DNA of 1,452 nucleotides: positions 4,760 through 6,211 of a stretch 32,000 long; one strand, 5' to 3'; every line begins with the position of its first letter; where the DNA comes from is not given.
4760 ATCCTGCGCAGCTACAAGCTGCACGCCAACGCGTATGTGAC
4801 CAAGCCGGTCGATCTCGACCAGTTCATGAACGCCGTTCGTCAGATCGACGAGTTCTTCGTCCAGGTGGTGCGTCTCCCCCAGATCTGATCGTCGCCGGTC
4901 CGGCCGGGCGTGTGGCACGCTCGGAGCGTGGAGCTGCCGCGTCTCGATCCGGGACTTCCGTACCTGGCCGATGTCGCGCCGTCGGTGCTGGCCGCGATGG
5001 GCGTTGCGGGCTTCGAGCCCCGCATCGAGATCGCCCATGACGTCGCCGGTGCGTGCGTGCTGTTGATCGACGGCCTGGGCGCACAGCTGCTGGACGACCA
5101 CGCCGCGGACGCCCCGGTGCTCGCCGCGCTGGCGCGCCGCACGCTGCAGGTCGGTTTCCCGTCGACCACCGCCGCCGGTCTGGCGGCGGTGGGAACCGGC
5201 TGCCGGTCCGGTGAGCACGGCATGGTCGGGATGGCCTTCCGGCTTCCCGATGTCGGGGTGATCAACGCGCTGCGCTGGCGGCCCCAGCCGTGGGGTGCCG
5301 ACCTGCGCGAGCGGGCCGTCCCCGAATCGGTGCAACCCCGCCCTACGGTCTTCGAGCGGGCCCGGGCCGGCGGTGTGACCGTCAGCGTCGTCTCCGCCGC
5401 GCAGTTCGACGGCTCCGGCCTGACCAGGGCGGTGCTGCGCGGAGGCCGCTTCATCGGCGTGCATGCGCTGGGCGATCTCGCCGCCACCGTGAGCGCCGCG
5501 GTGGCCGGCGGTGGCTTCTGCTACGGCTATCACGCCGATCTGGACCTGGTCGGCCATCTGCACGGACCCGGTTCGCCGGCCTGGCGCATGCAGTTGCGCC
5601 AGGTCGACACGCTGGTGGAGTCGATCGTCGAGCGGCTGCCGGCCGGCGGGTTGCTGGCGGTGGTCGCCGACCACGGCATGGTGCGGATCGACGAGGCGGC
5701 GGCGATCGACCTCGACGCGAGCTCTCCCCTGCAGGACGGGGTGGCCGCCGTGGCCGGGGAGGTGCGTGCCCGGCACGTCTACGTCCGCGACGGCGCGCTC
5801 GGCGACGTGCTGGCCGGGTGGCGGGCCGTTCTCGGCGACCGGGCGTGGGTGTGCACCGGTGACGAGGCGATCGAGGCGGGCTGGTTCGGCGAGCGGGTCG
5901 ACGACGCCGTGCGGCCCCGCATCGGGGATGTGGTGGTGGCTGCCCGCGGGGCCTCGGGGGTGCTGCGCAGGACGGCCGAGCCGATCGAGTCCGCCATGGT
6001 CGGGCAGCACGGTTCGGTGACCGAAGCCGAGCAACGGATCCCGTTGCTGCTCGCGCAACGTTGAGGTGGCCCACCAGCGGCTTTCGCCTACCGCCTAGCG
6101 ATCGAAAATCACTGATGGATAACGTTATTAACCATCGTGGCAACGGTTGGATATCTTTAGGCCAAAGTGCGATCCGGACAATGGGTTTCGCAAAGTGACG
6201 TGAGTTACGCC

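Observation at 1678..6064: Four-gene phosphorelay operon linking a CHASE3 histidine kinase to two phosphatase-type outputs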

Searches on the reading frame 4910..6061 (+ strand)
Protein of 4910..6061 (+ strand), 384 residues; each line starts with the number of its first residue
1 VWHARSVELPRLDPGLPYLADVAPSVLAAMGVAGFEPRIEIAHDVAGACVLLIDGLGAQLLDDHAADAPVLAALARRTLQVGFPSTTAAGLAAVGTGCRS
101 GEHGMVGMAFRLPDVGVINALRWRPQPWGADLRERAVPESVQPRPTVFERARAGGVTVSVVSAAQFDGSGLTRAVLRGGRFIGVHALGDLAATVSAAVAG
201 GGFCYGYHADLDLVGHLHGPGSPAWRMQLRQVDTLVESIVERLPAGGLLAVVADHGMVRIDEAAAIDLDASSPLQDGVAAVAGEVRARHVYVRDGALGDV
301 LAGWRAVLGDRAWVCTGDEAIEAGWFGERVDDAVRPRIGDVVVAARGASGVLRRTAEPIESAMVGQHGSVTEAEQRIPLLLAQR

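Call 6: search_protein_families(library=pfam, proteins=[window:4910-6061:+], max_evalue=0.01)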
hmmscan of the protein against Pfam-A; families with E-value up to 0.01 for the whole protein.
window:4910-6061:+ (384 aa): 2 families
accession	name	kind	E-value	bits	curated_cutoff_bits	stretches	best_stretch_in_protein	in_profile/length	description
PF01663.27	Phosphodiest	-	1.6e-31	110.6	23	1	49-369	2-341/342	Type I phosphodiesterase / nucleotide pyrophosphatase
PF08665.17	PglZ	-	0.0062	17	25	0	204-258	117-173/179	PglZ domain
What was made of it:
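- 4928..6064 (+): g4: a cytoplasmic NPP/PhnA-like enzyme of the alkaline-phosphatase superfamily (378 aa; an alternative GTG start lies at 4910). It is a lineage-specific tail of the operon and its substrate is unknown. PF01663, E 1.6e-31 (call 6).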

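Call 7: search_protein_families(library=ncbifam, proteins=[window:4910-6061:+], max_evalue=0.01)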
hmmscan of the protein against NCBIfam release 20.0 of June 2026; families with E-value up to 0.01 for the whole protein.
window:4910-6061:+ (384 aa): 1 family
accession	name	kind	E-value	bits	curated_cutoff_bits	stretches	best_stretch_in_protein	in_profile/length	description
TIGR02335.1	hydr_PhnA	equivalog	7.5e-05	22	407.55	1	209-302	195-290/408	phosphonoacetate hydrolase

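Call 30: search_solved_structures(query=window:4910-6061:+, max_evalue=0.01, show_alignments=2)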
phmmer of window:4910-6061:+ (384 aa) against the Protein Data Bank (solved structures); distinct sequences matched with E-value up to 0.01: 3.
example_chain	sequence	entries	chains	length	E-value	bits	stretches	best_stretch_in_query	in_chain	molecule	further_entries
2gsn_A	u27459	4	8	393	5e-06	29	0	207-285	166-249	phosphodiesterase-nucleotide pyrophosphatase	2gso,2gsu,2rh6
5ege_A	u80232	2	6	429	0.0017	20.8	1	204-260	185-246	Ectonucleotide pyrophosphatase/phosphodiesterase family member 6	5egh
5tcd_A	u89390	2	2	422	0.0055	19.1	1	207-265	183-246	Ectonucleotide pyrophosphatase/phosphodiesterase family member 7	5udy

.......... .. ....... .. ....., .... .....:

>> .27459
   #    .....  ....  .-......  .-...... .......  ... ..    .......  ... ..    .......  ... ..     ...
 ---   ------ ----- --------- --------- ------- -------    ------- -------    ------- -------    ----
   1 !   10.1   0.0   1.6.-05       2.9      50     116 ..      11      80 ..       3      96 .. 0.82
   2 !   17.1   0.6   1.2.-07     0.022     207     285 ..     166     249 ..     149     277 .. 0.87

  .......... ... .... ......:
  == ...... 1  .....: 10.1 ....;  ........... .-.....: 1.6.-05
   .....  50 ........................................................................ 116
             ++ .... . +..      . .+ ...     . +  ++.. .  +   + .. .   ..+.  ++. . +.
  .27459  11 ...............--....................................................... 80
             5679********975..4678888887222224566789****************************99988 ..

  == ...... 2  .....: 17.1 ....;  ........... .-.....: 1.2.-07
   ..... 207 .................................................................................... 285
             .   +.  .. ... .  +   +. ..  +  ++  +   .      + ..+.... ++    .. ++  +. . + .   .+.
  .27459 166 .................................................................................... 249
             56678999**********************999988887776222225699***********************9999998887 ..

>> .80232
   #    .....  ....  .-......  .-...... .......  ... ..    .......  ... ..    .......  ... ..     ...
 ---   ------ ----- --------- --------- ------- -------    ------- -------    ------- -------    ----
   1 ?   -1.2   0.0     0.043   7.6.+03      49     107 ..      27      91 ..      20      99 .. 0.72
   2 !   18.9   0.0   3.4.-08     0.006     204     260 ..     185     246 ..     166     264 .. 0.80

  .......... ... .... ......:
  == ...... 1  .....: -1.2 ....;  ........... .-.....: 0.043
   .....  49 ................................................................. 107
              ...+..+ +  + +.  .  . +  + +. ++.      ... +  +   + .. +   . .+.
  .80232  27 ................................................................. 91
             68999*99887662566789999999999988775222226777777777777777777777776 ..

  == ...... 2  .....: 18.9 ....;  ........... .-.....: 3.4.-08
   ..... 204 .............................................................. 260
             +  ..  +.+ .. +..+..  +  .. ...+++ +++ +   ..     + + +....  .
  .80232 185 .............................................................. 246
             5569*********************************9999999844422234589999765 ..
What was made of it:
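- On NPP / alkaline-phosphatase superfamily (PF01663): Alignment to Xac NPP (call 30).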

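Call 35: find_homologous_proteins(query=window:4910-6061:+, max_evalue=1e-10)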
Query window:4910-6061:+ (384 aa): 2738 proteins with E <= 1e-10 among 8000 candidates; the best 120 are listed.
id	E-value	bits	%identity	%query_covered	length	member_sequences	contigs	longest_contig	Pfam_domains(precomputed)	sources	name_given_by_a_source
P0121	5.0e-240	814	100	98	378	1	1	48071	PF01663.28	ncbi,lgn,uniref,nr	ncbi:alkaline phosphatase family protein [Mycobacterium sp. Y57]|uniref:alkaline phosphatase family 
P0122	2.2e-191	654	80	98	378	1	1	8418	PF01663.28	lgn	-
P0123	5.5e-190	649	78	100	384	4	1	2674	PF01663.28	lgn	-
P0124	6.7e-190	649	79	98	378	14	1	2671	PF01663.28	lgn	-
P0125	2.7e-189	647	78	98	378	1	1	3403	PF01663.28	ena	-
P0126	9.1e-189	645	79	98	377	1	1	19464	PF01663.28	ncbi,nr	ncbi:MAG: alkaline phosphatase family protein [Actinomycetota bacterium]|nr:alkaline phosphatase fam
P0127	1.3e-188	645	80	98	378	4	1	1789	PF01663.28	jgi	jgi:hypothetical protein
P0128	2.5e-188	644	79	98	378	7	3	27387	PF01663.28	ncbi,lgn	ncbi:MAG: alkaline phosphatase family protein [Mycobacterium sp.]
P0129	2.6e-188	644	78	98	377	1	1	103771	PF01663.28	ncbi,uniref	ncbi:alkaline phosphatase family protein [Mycobacterium sp. 4D054]|uniref:alkaline phosphatase famil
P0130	3.2e-188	644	78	98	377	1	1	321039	PF01663.28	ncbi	ncbi:alkaline phosphatase family protein [Mycobacterium sp. ZZG]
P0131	3.9e-188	643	78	98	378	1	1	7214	PF01663.28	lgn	-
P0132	4.7e-188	643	78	98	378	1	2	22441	PF01663.28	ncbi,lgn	ncbi:MAG: alkaline phosphatase family protein [Mycobacterium sp.]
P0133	6.8e-188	643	77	98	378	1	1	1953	PF01663.28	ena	-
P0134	1.6e-187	641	78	98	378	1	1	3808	PF01663.28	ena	-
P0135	4.6e-187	640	78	98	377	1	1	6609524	PF01663.28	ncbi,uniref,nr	ncbi:alkaline phosphatase family protein [Mycobacterium sp. SMC-8]|uniref:alkaline phosphatase famil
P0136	3.5e-186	637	76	98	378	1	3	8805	PF01663.28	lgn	-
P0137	5.2e-186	636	77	98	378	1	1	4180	PF01663.28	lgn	-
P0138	9.3e-186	636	77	99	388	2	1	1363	PF01663.28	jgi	jgi:hypothetical protein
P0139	3.1e-185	634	77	98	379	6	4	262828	PF01663.28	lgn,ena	-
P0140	5.3e-185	633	75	100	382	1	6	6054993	PF01663.28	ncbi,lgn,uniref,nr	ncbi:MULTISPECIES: alkaline phosphatase family protein [Mycobacteriaceae]|uniref:Alkaline phosphatas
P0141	8.3e-185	632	77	98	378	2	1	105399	PF01663.28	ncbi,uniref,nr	ncbi:Uncharacterised protein [Mycolicibacterium vanbaalenii]|uniref:Type I phosphodiesterase/nucleot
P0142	8.6e-185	632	76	98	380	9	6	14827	PF01663.28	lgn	-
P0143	1.2e-184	632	78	98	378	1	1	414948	PF01663.28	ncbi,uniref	ncbi:alkaline phosphatase family protein [Mycobacterium sp. SMC-4]|uniref:alkaline phosphatase famil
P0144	1.5e-184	632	76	98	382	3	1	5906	PF01663.28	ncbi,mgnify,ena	mgnify:FL=1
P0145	1.7e-184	631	78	99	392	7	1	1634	PF01663.28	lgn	-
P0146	1.8e-184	631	75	100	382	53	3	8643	PF01663.28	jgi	-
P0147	2.2e-184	631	75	98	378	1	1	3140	PF01663.28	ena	-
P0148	2.5e-184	631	75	100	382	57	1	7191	PF01663.28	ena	-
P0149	3.1e-184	631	75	98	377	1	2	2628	PF01663.28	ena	-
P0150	3.3e-184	630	77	98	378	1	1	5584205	PF01663.28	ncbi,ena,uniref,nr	ncbi:alkaline phosphatase family protein [Mycobacterium sp. SMC-4]|uniref:alkaline phosphatase famil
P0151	3.7e-184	630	76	98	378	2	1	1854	PF01663.28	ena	-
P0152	5.5e-184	630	75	98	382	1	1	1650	PF01663.28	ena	-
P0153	7.4e-184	629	77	98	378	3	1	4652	PF01663.28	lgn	-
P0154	1.6e-183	628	79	98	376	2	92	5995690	PF01663.28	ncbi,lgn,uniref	ncbi:alkaline phosphatase family protein [Mycobacterium sp. smrl_JER01]|uniref:alkaline phosphatase 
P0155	4.2e-183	627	77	98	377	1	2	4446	PF01663.28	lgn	-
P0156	4.6e-183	627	76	98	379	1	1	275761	PF01663.28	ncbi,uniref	ncbi:alkaline phosphatase family protein [Mycobacterium sp. pV006]|uniref:alkaline phosphatase famil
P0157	8.3e-183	626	76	98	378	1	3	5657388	PF01663.28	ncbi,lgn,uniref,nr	ncbi:alkaline phosphatase family protein [Mycolicibacterium duvalii]|uniref:Phosphodiesterase n=1 Ta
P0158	8.8e-183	626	75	99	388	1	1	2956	PF01663.28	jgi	jgi:hypothetical protein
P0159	9.8e-183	626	74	98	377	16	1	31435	PF01663.28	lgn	-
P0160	1.2e-182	625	76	98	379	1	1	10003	PF01663.28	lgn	-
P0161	1.3e-182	625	75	98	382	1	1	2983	PF01663.28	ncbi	-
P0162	1.9e-182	625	76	98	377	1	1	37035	PF01663.28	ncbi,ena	-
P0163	2.0e-182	625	76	98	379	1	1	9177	PF01663.28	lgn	-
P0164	2.9e-182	624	77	98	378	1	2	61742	PF01663.28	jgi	jgi:Type I phosphodiesterase / nucleotide pyrophosphatase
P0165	4.7e-182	623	76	98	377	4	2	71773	PF01663.28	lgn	-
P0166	4.9e-182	623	76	99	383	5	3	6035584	PF01663.28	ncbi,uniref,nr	ncbi:type I phosphodiesterase/nucleotide pyrophosphatase [Mycolicibacterium aurum]|uniref:Type I pho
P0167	6.4e-182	623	77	99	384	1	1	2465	PF01663.28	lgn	-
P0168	3.9e-181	620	76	98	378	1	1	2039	PF01663.28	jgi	jgi:hypothetical protein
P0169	5.5e-181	620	77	98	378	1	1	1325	PF01663.28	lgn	-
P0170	9.1e-181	619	76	98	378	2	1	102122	PF01663.28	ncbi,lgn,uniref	ncbi:alkaline phosphatase family protein [Mycobacterium sp. pW049]|uniref:alkaline phosphatase famil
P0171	9.9e-181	619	76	98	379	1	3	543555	PF01663.28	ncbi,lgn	-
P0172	1.7e-180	618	76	98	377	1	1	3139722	PF01663.28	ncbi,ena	-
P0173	3.4e-180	617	76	98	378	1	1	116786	PF01663.28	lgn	-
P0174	3.6e-180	617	74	98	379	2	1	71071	PF01663.28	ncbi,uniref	ncbi:alkaline phosphatase family protein [Mycolicibacterium vaccae]|uniref:alkaline phosphatase fami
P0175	5.7e-180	617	76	98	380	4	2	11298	PF01663.28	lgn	-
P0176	6.8e-180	616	76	98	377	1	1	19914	PF01663.28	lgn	-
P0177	8.4e-180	616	76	98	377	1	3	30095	PF01663.28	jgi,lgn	jgi:hypothetical protein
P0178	1.0e-179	616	76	98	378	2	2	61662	PF01663.28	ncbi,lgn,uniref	ncbi:alkaline phosphatase family protein [Mycolicibacterium sp.]|uniref:alkaline phosphatase family 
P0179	1.2e-179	615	76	98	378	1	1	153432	PF01663.28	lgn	-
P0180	1.3e-179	615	74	100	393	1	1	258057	PF01663.28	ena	-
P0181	1.4e-179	615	75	98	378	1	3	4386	PF01663.28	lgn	-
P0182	2.0e-179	615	75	98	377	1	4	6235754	PF01663.28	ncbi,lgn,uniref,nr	ncbi:alkaline phosphatase family protein [Mycolicibacterium vaccae]|uniref:Type I phosphodiesterase/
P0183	2.4e-179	614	76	98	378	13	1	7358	PF01663.28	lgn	-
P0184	4.6e-179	614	76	98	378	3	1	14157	PF01663.28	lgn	-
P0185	1.3e-178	612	74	98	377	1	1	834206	PF01663.28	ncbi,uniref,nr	ncbi:alkaline phosphatase family protein [Mycobacterium sp. 236(2023)]|uniref:alkaline phosphatase f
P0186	4.2e-178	610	74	98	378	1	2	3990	PF01663.28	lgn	-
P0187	5.8e-178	610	80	94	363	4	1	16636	PF01663.28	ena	-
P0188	7.4e-178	610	74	98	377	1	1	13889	PF01663.28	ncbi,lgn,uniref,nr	ncbi:alkaline phosphatase family protein [Mycobacterium sp. NAZ190054]|uniref:alkaline phosphatase f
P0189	7.6e-178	610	75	98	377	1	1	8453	PF01663.28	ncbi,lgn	-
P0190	4.9e-177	607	74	98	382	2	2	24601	PF01663.28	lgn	-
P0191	5.7e-177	607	73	98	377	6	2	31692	PF01663.28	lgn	-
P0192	9.0e-177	606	73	98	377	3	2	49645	PF01663.28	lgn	-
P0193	1.0e-176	606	74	98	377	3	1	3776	PF01663.28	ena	-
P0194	1.3e-176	605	74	98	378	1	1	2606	PF01663.28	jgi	jgi:hypothetical protein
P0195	3.1e-176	604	74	98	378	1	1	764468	PF01663.28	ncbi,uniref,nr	ncbi:alkaline phosphatase family protein [Mycolicibacterium sp. BiH015]|uniref:alkaline phosphatase 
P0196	4.1e-176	604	74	98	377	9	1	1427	PF01663.28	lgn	-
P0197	6.6e-176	603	73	98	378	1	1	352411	PF01663.28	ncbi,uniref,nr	ncbi:Type I phosphodiesterase/nucleotide pyrophosphatase [uncultured Mycobacterium sp.]|uniref:Type 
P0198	8.8e-176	603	74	98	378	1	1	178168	PF01663.28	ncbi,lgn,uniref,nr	ncbi:alkaline phosphatase family protein [Mycolicibacterium sp. P1-5]|uniref:alkaline phosphatase fa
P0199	9.4e-176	603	74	98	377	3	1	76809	PF01663.28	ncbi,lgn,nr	ncbi:phosphodiesterase [Mycobacterium sp. Soil538]|nr:phosphodiesterase [Mycobacterium sp. Soil538]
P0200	1.6e-175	602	74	98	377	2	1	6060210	PF01663.28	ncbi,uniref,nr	ncbi:alkaline phosphatase family protein [Mycobacterium sp. ITM-2016-00317]|uniref:alkaline phosphat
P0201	1.8e-175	602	73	98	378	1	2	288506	PF01663.28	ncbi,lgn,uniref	ncbi:MAG: alkaline phosphatase family protein [Mycolicibacterium sp.]|uniref:alkaline phosphatase fa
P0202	3.5e-175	601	73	98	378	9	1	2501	PF01663.28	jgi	jgi:hypothetical protein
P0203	7.3e-175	600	74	98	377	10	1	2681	PF01663.28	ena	-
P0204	1.2e-174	599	72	98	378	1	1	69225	PF01663.28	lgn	-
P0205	2.6e-174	598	70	100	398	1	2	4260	PF01663.28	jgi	jgi:hypothetical protein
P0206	3.0e-174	598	74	98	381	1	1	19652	PF01663.28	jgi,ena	-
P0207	6.0e-174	597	74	98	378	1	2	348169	PF01663.28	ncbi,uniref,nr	ncbi:alkaline phosphatase family protein [Mycobacterium sp. CVI_P3]|uniref:Alkaline phosphatase fami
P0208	8.7e-174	596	72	100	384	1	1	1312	PF01663.28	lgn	-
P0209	9.7e-174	596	72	98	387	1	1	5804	PF01663.28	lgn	-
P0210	1.0e-173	596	72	98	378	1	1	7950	PF01663.28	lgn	-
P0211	1.7e-173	595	75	98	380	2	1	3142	PF01663.28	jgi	jgi:hypothetical protein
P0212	2.0e-173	595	72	98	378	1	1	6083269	PF01663.28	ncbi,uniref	ncbi:alkaline phosphatase family protein [Mycolicibacterium sp. Dal123E01]|uniref:alkaline phosphata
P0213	2.4e-173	595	74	98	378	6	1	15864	PF01663.28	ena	-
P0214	2.5e-173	595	79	92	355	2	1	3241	PF01663.28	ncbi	-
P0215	3.3e-173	594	71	98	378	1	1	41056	PF01663.28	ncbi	ncbi:MAG: alkaline phosphatase family protein [Mycobacterium sp.]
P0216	4.0e-173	594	71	98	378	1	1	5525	PF01663.28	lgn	-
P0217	4.1e-173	594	76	92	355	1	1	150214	PF01663.28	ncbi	-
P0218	4.3e-173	594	74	98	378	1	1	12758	PF01663.28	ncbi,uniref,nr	ncbi:alkaline phosphatase family protein [Mycobacterium sp. shizuoka-1]|uniref:alkaline phosphatase 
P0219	5.5e-173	594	72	98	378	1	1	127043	PF01663.28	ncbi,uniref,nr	ncbi:alkaline phosphatase family protein [Mycolicibacterium vinylchloridicum]|uniref:alkaline phosph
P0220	6.3e-173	593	71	99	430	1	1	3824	PF01663.28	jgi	jgi:hypothetical protein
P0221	7.2e-173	593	71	98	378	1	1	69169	PF01663.28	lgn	-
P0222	9.0e-173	593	72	98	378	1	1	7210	PF01663.28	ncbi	-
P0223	1.0e-172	593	71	99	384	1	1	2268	PF01663.28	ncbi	-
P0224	1.0e-172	593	72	98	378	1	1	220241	PF01663.28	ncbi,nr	ncbi:type I phosphodiesterase/nucleotide pyrophosphatase [Mycolicibacterium rhodesiae JS60]|nr:type 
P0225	1.8e-172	592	74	98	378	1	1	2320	PF01663.28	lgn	-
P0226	2.0e-172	592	72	98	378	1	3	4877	PF01663.28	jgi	jgi:Type I phosphodiesterase / nucleotide pyrophosphatase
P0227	2.9e-172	591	73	98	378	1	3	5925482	PF01663.28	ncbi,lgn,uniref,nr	ncbi:alkaline phosphatase family protein [Mycolicibacterium aichiense]|uniref:Phosphodiesterase n=1 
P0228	3.6e-172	591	71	100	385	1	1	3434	PF01663.28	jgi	jgi:Type I phosphodiesterase / nucleotide pyrophosphatase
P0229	3.7e-172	591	76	92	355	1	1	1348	PF01663.28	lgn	-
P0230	3.9e-172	591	72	98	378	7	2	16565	PF01663.28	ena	-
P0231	4.0e-172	591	73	98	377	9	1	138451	PF01663.28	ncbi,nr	ncbi:MAG: alkaline phosphatase family protein [Mycolicibacterium rufum]|nr:alkaline phosphatase fami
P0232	4.0e-172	591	72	98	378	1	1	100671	PF01663.28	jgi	jgi:hypothetical protein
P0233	5.9e-172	590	73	98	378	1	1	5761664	PF01663.28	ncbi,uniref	ncbi:alkaline phosphatase family protein [Mycolicibacterium aichiense]|uniref:alkaline phosphatase f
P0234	6.1e-172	590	72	98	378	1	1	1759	PF01663.28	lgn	-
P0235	7.1e-172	590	71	98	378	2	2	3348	PF01663.28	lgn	-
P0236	7.2e-172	590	72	98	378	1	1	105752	PF01663.28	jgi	jgi:Type I phosphodiesterase / nucleotide pyrophosphatase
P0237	7.6e-172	590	71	99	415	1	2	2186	PF01663.28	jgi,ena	jgi:predicted AlkP superfamily pyrophosphatase or phosphodiesterase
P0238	8.6e-172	590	70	99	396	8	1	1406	PF01663.28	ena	-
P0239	8.8e-172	590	73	98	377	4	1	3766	PF01663.28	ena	-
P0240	9.7e-172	589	70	100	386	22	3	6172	PF01663.28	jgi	-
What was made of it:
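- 4928..6064 (+): NCBI names it 'alkaline phosphatase family protein', 378 aa (call 35).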

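Call 36: find_encoding_contigs(protein=P0224, flank=10000, max_places=2)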
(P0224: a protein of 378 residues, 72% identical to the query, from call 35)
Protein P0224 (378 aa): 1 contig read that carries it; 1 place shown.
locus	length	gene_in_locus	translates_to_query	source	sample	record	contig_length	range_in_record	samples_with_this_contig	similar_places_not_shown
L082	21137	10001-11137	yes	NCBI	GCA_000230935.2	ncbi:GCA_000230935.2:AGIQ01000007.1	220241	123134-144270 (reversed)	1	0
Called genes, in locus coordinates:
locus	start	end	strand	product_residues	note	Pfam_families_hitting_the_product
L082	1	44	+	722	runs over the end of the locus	PF00141:peroxidase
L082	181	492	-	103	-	-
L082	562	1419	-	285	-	-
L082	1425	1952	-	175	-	PF08534:Redoxin, PF00578:AhpC-TSA, PF00085:Thioredoxin (weak), PF13098:Thioredoxin_2 (weak), PF13905:Thioredoxin_8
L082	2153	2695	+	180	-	PF00440:TetR_N, PF16859:TetR_C_11, PF21597:TetR_C_43 (weak)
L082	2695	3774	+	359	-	PF06742:DUF1214 (faint)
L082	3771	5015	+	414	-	PF13469:Sulfotransfer_3, PF17784:Sulfotransfer_4 (faint)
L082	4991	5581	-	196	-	PF04471:Mrr_cat, PF13156:Mrr_cat_2 (weak), PF22722:NA-iREase1 (weak)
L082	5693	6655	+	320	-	PF00296:Bac_luciferase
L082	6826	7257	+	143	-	PF01740:STAS, PF13466:STAS_2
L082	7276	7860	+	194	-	PF27111:Rv1352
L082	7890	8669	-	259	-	PF02611:CDH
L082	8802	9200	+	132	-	PF00376:MerR (weak), PF12728:HTH_17, PF03459:TOBE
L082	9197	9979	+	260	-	PF13531:SBP_bac_11, PF01547:SBP_bac_1, PF12727:PBP_like (weak)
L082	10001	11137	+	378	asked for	PF01663:Phosphodiest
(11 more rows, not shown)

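Call 37: find_encoding_contigs(protein=P0157, flank=10000, max_places=2)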
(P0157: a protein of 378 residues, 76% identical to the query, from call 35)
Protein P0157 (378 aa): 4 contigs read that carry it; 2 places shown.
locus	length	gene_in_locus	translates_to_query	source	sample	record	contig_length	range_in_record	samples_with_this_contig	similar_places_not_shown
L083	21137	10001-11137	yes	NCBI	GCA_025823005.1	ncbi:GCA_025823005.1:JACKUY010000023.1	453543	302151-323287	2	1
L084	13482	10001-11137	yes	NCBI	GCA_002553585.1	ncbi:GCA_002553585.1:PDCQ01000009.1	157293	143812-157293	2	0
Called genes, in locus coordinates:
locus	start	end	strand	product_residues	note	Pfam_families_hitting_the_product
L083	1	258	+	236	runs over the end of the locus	PF03070:TENA_THI-4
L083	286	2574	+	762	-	PF00463:ICL, PF13714:PEP_mutase, PF00463:ICL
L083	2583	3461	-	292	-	PF18374:Enolase_like_N, PF13378:MR_MLE_C (weak)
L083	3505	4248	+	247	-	PF00117:GATase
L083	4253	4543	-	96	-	PF07876:Dabb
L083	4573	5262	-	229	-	PF00657:Lipase_GDSL (weak), PF13472:Lipase_GDSL_2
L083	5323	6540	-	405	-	PF01757:Acyl_transf_3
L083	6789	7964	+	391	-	PF00072:Response_reg, PF07228:SpoIIE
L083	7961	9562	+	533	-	PF05227:CHASE3, PF00672:HAMP, PF00512:HisKA, PF02518:HATPase_c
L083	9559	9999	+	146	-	PF00072:Response_reg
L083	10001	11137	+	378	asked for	PF01663:Phosphodiest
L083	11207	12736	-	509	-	PF02720:DUF222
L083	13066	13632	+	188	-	PF00877:NLPC_P60 (weak)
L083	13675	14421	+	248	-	PF03883:H2O2_YaaD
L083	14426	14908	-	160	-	-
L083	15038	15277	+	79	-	-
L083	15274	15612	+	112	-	-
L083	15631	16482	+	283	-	-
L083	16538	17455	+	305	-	PF00561:Abhydrolase_1 (weak)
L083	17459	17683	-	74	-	-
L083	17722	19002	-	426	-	PF00994:MoCF_biosynth, PF02464:CinA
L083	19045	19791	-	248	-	PF00106:adh_short, PF08659:KR, PF13561:adh_short_C2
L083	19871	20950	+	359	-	PF19328:DAP_DH_C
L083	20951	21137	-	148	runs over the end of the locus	PF13581:HATPase_c_2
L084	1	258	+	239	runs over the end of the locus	PF03070:TENA_THI-4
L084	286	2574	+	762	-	PF00463:ICL, PF13714:PEP_mutase, PF00463:ICL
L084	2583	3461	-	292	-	PF18374:Enolase_like_N, PF13378:MR_MLE_C (weak)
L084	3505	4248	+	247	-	PF00117:GATase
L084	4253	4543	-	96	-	PF07876:Dabb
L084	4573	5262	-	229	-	PF00657:Lipase_GDSL (weak), PF13472:Lipase_GDSL_2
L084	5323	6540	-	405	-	PF01757:Acyl_transf_3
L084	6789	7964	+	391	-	PF00072:Response_reg, PF07228:SpoIIE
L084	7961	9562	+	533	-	PF05227:CHASE3, PF00672:HAMP, PF00512:HisKA, PF02518:HATPase_c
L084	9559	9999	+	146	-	PF00072:Response_reg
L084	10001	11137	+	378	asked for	PF01663:Phosphodiest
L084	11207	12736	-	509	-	PF02720:DUF222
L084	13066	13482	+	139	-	PF00877:NLPC_P60 (weak)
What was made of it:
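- On RsfS/RsfR input module of the mycobacterial SigF partner switch: M. duvalii has the window's spaced layout (call 37).
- M. duvalii has the window's layout, including the RsbW gene about 10 kb downstream (call 37).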
